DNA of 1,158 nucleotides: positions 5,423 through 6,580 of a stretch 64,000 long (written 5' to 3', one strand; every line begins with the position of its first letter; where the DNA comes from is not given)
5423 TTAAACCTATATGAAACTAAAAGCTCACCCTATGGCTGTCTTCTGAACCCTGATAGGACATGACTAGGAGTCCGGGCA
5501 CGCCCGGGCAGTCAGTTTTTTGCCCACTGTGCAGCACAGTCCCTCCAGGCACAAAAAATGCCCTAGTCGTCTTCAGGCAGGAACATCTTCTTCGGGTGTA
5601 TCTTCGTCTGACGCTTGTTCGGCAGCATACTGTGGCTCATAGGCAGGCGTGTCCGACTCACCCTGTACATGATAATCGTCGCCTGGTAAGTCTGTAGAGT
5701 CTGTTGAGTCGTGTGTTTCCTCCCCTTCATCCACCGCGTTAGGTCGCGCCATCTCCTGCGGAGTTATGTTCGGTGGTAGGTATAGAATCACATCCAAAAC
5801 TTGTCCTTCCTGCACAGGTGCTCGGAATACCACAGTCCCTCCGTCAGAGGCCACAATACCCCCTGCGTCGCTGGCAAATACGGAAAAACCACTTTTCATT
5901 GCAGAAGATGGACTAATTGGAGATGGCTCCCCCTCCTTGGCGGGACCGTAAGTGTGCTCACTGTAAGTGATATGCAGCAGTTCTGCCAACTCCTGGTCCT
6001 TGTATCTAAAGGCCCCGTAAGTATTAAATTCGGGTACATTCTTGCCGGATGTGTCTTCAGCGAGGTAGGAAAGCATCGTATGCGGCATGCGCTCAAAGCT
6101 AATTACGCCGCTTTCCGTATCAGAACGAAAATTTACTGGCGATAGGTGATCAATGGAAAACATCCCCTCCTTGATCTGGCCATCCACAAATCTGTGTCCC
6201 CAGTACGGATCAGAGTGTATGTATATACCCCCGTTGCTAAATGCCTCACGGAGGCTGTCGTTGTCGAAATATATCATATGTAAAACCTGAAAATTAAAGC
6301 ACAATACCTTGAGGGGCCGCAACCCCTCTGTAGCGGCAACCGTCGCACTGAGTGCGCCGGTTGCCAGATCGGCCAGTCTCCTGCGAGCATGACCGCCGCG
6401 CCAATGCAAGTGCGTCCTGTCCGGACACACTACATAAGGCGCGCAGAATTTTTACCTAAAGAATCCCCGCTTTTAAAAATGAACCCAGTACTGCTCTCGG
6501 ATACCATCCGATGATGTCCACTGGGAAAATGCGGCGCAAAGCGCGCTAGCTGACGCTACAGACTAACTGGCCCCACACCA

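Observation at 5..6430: Left-edge 6.4-kb block: six unrecognised genes around an OMP gene, a possible secreted-protein locus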

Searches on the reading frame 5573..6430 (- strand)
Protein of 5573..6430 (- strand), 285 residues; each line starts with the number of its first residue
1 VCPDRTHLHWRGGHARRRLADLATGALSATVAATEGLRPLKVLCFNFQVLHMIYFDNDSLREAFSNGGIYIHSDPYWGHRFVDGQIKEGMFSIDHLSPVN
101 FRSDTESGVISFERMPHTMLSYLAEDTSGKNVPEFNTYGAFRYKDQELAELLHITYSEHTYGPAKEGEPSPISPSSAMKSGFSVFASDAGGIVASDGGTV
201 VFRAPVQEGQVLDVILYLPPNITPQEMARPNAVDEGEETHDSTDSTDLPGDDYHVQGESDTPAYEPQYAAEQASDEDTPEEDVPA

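Call 3: search_protein_families(library=pfam, max_evalue=1, proteins=[window:5573-6430:-])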
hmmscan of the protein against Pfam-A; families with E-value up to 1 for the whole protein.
window:5573-6430:- (285 aa): 0 families

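Call 4: search_protein_families(library=ncbifam, max_evalue=1, proteins=[window:5573-6430:-])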
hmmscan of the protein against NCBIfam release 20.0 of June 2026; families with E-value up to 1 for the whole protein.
window:5573-6430:- (285 aa): 2 families
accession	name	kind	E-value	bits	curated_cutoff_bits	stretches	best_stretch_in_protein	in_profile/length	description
TIGR01464.1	hemE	equivalog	0.14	11.1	302.95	1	96-147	121-169/338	uroporphyrinogen decarboxylase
TIGR02023.1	BchP-ChlP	subfamily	0.21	10.6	343.3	0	165-204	248-287/388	geranylgeranyl diphosphate reductase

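Call 8: find_homologous_proteins(query=window:5576-6277:-, max_evalue=0.01)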
Query window:5576-6277:- (234 aa): 3 proteins with E <= 0.01 among 1269 candidates.
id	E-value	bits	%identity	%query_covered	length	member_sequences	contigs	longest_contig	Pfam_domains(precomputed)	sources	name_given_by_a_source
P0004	1.7e-153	527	100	100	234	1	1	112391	-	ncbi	ncbi:MAG: hypothetical protein ACTJLK_01080 [Anaplasma sp.]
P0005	1.9e-123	429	82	100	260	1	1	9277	-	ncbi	ncbi:MAG: hypothetical protein ACTJLL_02535 [Anaplasma sp.]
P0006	4.4e-36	143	41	74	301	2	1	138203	-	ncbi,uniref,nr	ncbi:hypothetical protein OC188_00300 [Anaplasma capra]|uniref:hypothetical protein n=1 Tax=Anaplasm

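Call 10: find_encoding_contigs(protein=P0006, flank=10000, max_places=3)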
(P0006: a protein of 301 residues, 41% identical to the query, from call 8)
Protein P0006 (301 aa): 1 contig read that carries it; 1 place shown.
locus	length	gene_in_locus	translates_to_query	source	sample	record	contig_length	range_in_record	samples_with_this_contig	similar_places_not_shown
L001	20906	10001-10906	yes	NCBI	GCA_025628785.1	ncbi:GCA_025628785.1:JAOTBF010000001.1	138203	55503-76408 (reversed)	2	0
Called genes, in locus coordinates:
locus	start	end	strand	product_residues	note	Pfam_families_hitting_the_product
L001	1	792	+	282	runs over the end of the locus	PF01617:Surface_Ag_2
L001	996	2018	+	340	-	PF01617:Surface_Ag_2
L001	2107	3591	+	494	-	PF20695:UbiD_N, PF01977:UbiD, PF20696:UbiD_C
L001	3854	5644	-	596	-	-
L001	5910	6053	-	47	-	PF10276:zf-CHCC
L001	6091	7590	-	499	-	PF21760:SecD_1st, PF22599:SecDF_P1_head, PF02355:SecD_SecF_C, PF03176:MMPL (weak)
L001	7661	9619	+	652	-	PF00270:DEAD (faint), PF04851:ResIII, PF17757:UvrB_inter, PF27431:UvrB_3rd, PF00271:Helicase_C, PF12344:UvrB, PF02151:UVR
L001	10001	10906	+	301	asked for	-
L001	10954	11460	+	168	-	-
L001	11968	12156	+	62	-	-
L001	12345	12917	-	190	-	-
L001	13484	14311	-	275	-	PF03167:UDG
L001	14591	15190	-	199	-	PF01327:Pep_deformylase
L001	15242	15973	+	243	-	PF01553:Acyltransferase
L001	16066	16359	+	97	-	PF01649:Ribosomal_S20p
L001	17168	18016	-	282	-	PF01790:LGT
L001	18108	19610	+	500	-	PF03023:MurJ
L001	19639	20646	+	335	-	-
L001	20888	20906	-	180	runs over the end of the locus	-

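Call 11: find_encoding_contigs(protein=P0005, flank=10000, max_places=3)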
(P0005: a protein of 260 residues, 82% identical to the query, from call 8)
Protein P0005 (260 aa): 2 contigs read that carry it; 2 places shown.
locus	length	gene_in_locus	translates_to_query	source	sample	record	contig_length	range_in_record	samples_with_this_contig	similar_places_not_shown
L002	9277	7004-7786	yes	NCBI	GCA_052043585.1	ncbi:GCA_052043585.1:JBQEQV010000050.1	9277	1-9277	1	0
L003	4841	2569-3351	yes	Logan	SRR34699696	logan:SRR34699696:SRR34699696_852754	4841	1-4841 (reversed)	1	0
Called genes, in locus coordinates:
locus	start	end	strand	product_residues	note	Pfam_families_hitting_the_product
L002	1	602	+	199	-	PF01617:Surface_Ag_2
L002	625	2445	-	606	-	-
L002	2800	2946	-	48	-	PF10276:zf-CHCC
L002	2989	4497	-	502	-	PF21760:SecD_1st, PF22599:SecDF_P1_head, PF02355:SecD_SecF_C, PF03176:MMPL (weak)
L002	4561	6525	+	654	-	PF00270:DEAD (faint), PF04851:ResIII, PF17757:UvrB_inter, PF27431:UvrB_3rd, PF00271:Helicase_C, PF12344:UvrB, PF02151:UVR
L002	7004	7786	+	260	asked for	-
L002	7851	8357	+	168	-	-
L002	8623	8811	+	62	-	-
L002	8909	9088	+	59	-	-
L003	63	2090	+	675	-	PF00270:DEAD (faint), PF04851:ResIII, PF17757:UvrB_inter, PF27431:UvrB_3rd, PF00271:Helicase_C, PF12344:UvrB, PF02151:UVR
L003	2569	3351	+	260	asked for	-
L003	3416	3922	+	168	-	-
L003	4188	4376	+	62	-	-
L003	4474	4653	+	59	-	-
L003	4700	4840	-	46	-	?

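Call 41: find_homologous_proteins(query=A7, max_evalue=0.1)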
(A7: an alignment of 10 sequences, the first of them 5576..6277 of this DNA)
Query A7 (10 sequences) (234 aa, profile of the alignment): 6 proteins with E <= 0.1 among 8000 candidates.
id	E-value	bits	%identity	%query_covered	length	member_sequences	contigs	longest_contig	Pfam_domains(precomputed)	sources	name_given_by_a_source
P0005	6.1e-80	286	82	100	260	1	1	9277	-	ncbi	ncbi:MAG: hypothetical protein ACTJLL_02535 [Anaplasma sp.]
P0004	1.6e-78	281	100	100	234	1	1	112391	-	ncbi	ncbi:MAG: hypothetical protein ACTJLK_01080 [Anaplasma sp.]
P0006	2.1e-73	264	41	74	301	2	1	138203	-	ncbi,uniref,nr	ncbi:hypothetical protein OC188_00300 [Anaplasma capra]|uniref:hypothetical protein n=1 Tax=Anaplasm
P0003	3.2e-61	225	28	76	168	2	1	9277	-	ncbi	ncbi:MAG: hypothetical protein ACTJLL_02540 [Anaplasma sp.]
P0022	6.5e-59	217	29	75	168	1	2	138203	-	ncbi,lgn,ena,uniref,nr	ncbi:hypothetical protein [Anaplasma capra]|uniref:hypothetical protein n=1 Tax=Anaplasma capra TaxI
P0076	1.2e-58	216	29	74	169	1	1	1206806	-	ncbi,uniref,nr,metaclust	ncbi:hypothetical protein ACIS_00159 [Anaplasma centrale str. Israel]|uniref:Uncharacterized protein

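Call 50: predict_structure(alignment_id=A8)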
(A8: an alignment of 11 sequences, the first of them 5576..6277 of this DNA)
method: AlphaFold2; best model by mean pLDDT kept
length: 234 residues; sequences in the alignment: 11
mean_pLDDT: 67.6   pTM: 0.63
mean pLDDT of the five models: 67.6, 66.5, 65.9, 35.4, 34.2
residues with pLDDT >= 90: 57; 70-90: 71; 50-70: 35; < 50: 71
segments of 3 or more residues with pLDDT < 50: 1-3, 68-75, 118-122, 180-234
pLDDT, mean of each block of 10 residues (from residue 1): 53 80 86 81 89 91 66 49 86 93 88 55 60 91 87 86 91 67 37 33 31 31 34 39
secondary structure, 60 per line:
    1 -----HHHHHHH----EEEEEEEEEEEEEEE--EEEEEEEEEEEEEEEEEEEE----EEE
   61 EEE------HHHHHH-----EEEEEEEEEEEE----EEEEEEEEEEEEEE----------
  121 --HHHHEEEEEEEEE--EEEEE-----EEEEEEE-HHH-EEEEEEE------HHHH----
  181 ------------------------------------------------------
elements in order: H6-12 E17-31 E34-53 E58-63 H70-75 E81-92 E97-110 H123-126 E127-135 E138-142 E148-154 E160-166 H173-176

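Call 53: fold_search(model_id=the predicted structure, library=pdb)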
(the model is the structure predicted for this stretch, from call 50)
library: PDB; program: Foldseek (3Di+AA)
matches with E <= 10: 1245; with E <= 0.001: 0
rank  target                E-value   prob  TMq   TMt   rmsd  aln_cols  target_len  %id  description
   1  7bbm                  1.8e-03  0.77  0.21  0.28  14.7       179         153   11  Mutant nitrobindin M75L/H76L/Q96C/M148L (NB4H) from Arabidopsis thaliana with cofactor MnPPIX (released 2021-05-26)
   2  4ymy                  3.0e-03  0.85  0.23  0.32  14.6       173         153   12  Crystal structure of mutant nitrobindin M75A/H76L/Q96C/M148L/H158A (NB11) from Arabidopsis thaliana (released 2015-12-30)
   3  3wjg                  3.2e-03  0.84  0.23  0.31  14.6       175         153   12  Crystal structure of mutant nitrobindin M75L/H76L/Q96C/M148W/H158L (NB10) from Arabidopsis thaliana (released 2014-04-02)
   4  3wjd                  3.4e-03  0.84  0.23  0.31  14.6       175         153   12  Crystal structure of mutant nitrobindin F44W/M75L/H76L/Q96C/M148L/H158L (NB5) from Arabidopsis thaliana (released 2014-04-02)
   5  2a13                  3.4e-03  0.69  0.21  0.27  14.8       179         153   11  X-ray structure of protein from Arabidopsis thaliana AT1G79260 (released 2005-07-12)
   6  6czg_A                3.9e-03  1.00  0.28  0.51   8.5       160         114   11  Structure of a redesigned beta barrel, b11L5F_LGL (released 2018-09-19)
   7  5gv0                  4.6e-03  0.99  0.28  0.37   6.2       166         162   10  Crystal structure of the membrane-proximal domain of mouse lysosome-associated membrane protein 1 (LAMP-1) (released 2016-10-12)
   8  3wjb_A                4.9e-03  0.82  0.24  0.32  15.2       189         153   11  Crystal structure of mutant nitrobindin M75L/H76L/Q96C/M148L/H158L (NB4) from Arabidopsis thaliana (released 2014-04-09)
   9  2m06_MODEL_1_A        6.0e-03  0.92  0.27  0.37   9.4       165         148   13  NMR structure of OmpX in phopspholipid nanodiscs (released 2012-12-12)
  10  3wjf_A                7.0e-03  0.82  0.25  0.34  14.6       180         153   12  Crystal structure of mutant nitrobindin M75L/H76L/Q96C/V128W/M148L/H158L (NB9) from Arabidopsis thaliana (released 2014-04-02)
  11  4y7m_C                1.2e-02  0.38  0.14  0.14  18.8       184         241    6  T6SS protein TssM C-terminal domain (835-1129) from EAEC (released 2015-08-05)
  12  2mnh_MODEL_1_A        1.5e-02  0.85  0.26  0.36   9.0       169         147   11  Refined structure of outer membrane protein x in nanodisc by measuring residual dipolar couplings (released 2015-03-18)
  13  7sfp                  1.7e-02  0.60  0.21  0.29  16.4       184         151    8  Crystal structure of OssO, a spirocyclase involved in the biosynthesis of ossamycin (released 2022-08-17)
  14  7qh3_B                1.9e-02  0.44  0.18  0.26  15.1       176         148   10  Crystal structure of the anti-sigma factor RsfG from Streptomyces tsukubaensis NRRL18488 (released 2022-12-21)
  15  1r0u                  2.0e-02  0.38  0.17  0.24  14.4       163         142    5  Crystal structure of ywiB protein from Bacillus subtilis (released 2003-12-30)
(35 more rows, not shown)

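Call 77: search_solved_structures(query=A8, max_evalue=10)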
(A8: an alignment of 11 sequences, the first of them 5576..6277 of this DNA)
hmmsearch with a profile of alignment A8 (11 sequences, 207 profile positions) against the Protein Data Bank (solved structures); distinct sequences matched with E-value up to 10: 5.
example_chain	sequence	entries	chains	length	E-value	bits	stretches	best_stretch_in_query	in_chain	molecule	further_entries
2zwk_A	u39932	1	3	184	0.01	18.7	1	112-180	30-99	Intimin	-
2zqk_A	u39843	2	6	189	0.011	18.6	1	112-180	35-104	Intimin | Intimin adherence protein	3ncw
3ncx_A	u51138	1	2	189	0.011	18.6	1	112-180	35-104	Intimin adherence protein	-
6t5l_A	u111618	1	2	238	0.073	15.9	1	135-176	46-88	Subclass B1 metallo-beta-lactamase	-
9gx9_A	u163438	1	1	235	0.22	14.3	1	131-174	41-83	Metallo-beta-lactamase type 2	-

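Call 79: search_protein_families(library=phrogs, max_evalue=0.1, proteins=[window:5576-6277:-])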
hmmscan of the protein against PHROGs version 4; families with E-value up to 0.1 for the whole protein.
window:5576-6277:- (234 aa): 0 families

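Call 80: search_protein_families(library=padloc, max_evalue=0.1, proteins=[window:5576-6277:-])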
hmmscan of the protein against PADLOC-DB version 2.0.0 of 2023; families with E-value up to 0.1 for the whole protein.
window:5576-6277:- (234 aa): 0 families

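Call 81: search_solved_structures(query=A8, max_evalue=0.05, show_alignments=2)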
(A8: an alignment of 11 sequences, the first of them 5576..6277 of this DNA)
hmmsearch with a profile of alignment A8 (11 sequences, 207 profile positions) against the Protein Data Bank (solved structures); distinct sequences matched with E-value up to 0.05: 3.
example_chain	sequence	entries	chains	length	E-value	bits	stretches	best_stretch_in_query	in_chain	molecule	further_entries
2zwk_A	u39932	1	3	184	0.01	18.7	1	112-180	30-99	Intimin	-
2zqk_A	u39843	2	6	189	0.011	18.6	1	112-180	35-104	Intimin | Intimin adherence protein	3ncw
3ncx_A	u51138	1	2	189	0.011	18.6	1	112-180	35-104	Intimin adherence protein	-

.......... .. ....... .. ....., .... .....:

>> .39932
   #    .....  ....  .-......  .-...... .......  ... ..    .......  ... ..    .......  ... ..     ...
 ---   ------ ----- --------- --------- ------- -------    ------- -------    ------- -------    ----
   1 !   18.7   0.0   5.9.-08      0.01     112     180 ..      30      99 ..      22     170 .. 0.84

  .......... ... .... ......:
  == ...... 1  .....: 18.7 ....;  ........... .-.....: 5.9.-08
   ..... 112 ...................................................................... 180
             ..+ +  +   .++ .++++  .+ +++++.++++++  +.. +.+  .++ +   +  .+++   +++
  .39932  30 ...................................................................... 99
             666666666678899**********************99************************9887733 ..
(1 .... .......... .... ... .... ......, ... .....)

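Call 82: search_protein_families(library=pfam, alignment_id=A8, max_evalue=10)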
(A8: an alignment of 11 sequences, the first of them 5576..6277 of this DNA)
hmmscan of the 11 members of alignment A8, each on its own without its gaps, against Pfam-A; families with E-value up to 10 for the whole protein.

A. member 1, window:5576-6277:- (234 aa): 0 families

B. families by the number of members that match (of 11 scanned): 2 families
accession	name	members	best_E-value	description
PF12973.13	Cupin_7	1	0.11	ChrR Cupin-like domain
PF01585.28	G-patch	1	0.18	G-patch domain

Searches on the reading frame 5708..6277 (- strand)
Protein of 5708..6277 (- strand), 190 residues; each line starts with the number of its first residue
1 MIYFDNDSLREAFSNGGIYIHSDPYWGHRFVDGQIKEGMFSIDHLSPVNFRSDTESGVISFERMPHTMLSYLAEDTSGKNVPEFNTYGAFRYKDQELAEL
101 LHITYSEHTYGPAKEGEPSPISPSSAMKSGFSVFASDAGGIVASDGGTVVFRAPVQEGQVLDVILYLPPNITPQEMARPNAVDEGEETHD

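Call 33: search_protein_representatives(alignment_id=A3)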
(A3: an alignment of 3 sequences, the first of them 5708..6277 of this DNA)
Query: 3 sequences, 190 profile positions. Proteins with E-value up to 0.001 (for the whole library): 7; up to 1e-10: 7; up to 1e-30: 4. The best 7 are listed.
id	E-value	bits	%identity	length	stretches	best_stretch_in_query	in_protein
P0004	9.0e-94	328.9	-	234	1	1-190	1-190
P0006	3.2e-92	323.9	-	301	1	1-189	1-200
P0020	4.3e-67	241.9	-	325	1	1-188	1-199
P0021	5.2e-67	241.7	-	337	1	1-188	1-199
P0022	4.9e-26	108.0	-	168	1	1-180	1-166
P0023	1.4e-24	103.3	-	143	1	1-79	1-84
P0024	1.4e-13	67.4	-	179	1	1-179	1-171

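Call 34: list_cluster_members(proteins=[P0020, P0021, P0022, P0024, L084:11551-12057:-, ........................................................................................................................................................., L084:1689-2345:+, L084:10823-11011:-, L084:11109-11312:-, P0011])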
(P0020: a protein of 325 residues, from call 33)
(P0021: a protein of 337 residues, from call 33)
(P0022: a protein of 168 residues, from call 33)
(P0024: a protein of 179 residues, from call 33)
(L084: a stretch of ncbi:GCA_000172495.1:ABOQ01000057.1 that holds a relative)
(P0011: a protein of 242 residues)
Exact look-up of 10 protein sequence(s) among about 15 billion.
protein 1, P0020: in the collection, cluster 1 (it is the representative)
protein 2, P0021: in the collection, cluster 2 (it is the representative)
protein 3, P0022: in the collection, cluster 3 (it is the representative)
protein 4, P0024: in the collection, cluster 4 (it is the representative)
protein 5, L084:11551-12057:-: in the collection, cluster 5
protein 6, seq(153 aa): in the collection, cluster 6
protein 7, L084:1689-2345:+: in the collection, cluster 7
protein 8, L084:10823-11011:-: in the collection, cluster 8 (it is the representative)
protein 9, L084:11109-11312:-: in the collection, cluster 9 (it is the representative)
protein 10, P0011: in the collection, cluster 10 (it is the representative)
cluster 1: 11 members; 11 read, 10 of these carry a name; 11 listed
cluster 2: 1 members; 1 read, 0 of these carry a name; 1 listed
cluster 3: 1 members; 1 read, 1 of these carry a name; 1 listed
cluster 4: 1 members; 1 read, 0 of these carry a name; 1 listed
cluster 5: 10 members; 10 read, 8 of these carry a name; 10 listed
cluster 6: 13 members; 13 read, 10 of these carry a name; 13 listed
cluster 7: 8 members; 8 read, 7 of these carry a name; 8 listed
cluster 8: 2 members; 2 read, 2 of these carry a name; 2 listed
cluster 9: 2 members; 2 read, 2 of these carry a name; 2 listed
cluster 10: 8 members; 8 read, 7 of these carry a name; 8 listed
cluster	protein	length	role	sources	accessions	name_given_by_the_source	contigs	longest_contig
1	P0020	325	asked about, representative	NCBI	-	-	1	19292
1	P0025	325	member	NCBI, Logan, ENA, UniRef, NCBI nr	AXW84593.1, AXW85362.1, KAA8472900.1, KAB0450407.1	hypothetical protein BKM88_04770 [Anaplasma marginale] | hypothetical protein n=1 Tax=Anaplasma marginale TaxID=770 RepID=UPI00030F51E7 | hypothetical protein [Anaplasma marginale]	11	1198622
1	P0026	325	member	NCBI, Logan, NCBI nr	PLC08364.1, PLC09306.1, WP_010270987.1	hypothetical protein [Anaplasma marginale]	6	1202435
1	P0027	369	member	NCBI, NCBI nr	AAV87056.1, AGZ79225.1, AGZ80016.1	hypothetical protein U370_04660 [Anaplasma marginale str. Dawn] | hypothetical protein AM1242 [Anaplasma marginale str. St. Maries]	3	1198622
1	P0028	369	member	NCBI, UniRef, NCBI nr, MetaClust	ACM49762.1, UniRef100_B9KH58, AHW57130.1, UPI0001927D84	Hypothetical protein AMF_940 [Anaplasma marginale str. Florida] | Uncharacterized protein n=3 Tax=Anaplasma marginale TaxID=770 RepID=B9KH58_ANAMF | status=active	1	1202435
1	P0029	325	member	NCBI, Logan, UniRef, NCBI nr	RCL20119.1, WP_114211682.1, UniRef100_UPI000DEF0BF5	hypothetical protein DOS86_01255 [Anaplasma marginale] | hypothetical protein n=1 Tax=Anaplasma marginale TaxID=770 RepID=UPI000DEF0BF5 | hypothetical protein [Anaplasma marginale]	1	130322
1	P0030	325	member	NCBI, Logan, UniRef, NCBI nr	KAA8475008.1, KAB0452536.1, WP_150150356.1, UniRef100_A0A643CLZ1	hypothetical protein F0Q53_01160 [Anaplasma marginale] | Uncharacterized protein n=1 Tax=Anaplasma marginale TaxID=770 RepID=A0A643CLZ1_ANAMA | hypothetical protein [Anaplasma marginale]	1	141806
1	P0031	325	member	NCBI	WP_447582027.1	hypothetical protein [Anaplasma marginale]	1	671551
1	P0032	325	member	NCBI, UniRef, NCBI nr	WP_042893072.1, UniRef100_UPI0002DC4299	hypothetical protein [Anaplasma marginale] | hypothetical protein n=1 Tax=Anaplasma marginale TaxID=770 RepID=UPI0002DC4299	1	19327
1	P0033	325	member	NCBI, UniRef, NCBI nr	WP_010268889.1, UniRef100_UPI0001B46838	hypothetical protein [Anaplasma marginale] | hypothetical protein n=1 Tax=Anaplasma marginale TaxID=770 RepID=UPI0001B46838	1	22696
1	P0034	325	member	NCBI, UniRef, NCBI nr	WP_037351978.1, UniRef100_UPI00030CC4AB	hypothetical protein [Anaplasma marginale] | hypothetical protein n=1 Tax=Anaplasma marginale TaxID=770 RepID=UPI00030CC4AB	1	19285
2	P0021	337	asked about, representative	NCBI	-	-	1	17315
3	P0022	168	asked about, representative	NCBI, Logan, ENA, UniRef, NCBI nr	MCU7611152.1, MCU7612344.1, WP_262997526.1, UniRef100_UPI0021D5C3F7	hypothetical protein [Anaplasma capra] | hypothetical protein n=1 Tax=Anaplasma capra TaxID=1562740 RepID=UPI0021D5C3F7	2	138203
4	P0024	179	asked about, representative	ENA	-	-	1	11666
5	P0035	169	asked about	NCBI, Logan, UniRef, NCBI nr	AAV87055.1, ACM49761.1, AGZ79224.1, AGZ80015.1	hypothetical protein U370_04655 [Anaplasma marginale str. Dawn] | Uncharacterized protein n=2 Tax=Anaplasma marginale TaxID=770 RepID=B9KH57_ANAMF | hypothetical protein [Anaplasma marginale]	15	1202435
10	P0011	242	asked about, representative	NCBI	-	-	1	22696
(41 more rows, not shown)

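Call 48: find_encoding_contigs(protein=P0024, flank=10000, max_places=2)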
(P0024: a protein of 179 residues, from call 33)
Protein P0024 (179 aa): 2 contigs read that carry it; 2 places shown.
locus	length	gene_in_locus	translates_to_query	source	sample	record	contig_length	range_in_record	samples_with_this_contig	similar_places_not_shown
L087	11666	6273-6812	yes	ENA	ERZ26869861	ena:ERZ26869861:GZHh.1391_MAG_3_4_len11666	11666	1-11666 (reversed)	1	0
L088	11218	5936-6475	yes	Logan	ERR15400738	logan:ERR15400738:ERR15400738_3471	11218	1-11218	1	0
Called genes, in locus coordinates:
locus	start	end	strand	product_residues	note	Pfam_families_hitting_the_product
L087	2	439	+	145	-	?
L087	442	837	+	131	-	PF01617:Surface_Ag_2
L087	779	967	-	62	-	-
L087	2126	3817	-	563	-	-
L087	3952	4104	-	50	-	PF10276:zf-CHCC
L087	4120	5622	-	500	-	PF21760:SecD_1st, PF22599:SecDF_P1_head, PF02355:SecD_SecF_C, PF03176:MMPL (faint)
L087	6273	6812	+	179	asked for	-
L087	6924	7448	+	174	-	-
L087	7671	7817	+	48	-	-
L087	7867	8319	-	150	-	-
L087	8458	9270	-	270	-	PF03167:UDG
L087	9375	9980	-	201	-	PF01327:Pep_deformylase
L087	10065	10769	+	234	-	PF01553:Acyltransferase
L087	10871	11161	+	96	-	PF01649:Ribosomal_S20p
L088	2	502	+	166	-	?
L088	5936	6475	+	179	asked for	-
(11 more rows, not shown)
